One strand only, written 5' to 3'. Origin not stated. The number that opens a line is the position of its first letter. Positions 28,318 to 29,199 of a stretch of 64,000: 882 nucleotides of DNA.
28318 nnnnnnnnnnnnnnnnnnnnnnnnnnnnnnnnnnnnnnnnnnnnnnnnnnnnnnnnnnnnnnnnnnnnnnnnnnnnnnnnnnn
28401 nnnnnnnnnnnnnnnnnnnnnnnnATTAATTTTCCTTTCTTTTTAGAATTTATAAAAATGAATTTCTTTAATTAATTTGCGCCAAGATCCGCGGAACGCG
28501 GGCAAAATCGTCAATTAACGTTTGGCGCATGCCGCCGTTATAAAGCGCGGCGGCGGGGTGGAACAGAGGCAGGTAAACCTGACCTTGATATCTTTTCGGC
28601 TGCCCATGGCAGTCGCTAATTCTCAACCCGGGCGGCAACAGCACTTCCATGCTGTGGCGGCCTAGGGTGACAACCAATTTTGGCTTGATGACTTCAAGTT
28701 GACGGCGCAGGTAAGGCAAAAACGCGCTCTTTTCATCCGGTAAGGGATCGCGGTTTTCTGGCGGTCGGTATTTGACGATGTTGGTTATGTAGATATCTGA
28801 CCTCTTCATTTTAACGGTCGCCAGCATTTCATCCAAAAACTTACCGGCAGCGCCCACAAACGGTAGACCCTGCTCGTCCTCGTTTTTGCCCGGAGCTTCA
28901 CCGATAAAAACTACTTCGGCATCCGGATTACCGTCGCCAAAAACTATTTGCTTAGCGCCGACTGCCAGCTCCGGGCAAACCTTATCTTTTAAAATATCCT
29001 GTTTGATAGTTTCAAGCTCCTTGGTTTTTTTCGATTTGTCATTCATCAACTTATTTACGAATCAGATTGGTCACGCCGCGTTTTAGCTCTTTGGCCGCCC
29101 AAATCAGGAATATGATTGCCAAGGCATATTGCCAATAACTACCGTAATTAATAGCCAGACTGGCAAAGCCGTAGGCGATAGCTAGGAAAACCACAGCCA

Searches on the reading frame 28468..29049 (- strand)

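Call 9: search_protein_families(library=ncbifam, proteins=[window:28468-29049:-])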
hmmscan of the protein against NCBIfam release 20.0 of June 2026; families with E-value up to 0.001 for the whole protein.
window:28468-29049:- (193 aa): 3 families
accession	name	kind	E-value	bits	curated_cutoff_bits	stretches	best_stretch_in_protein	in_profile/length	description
NF040953.1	Arch_udg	equivalog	3.4e-57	192.9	250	1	12-185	1-182/184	type-4 uracil-DNA glycosylase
TIGR00758.1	UDG_fam4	subfamily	5.2e-53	179.3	125.3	1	28-189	6-171/173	uracil-DNA glycosylase, family 4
TIGR03914.1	UDG_fam_dom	hypoth_equivalog_domain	4.5e-31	108.3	189.95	1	5-167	38-207/231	UdgX family uracil-DNA binding protein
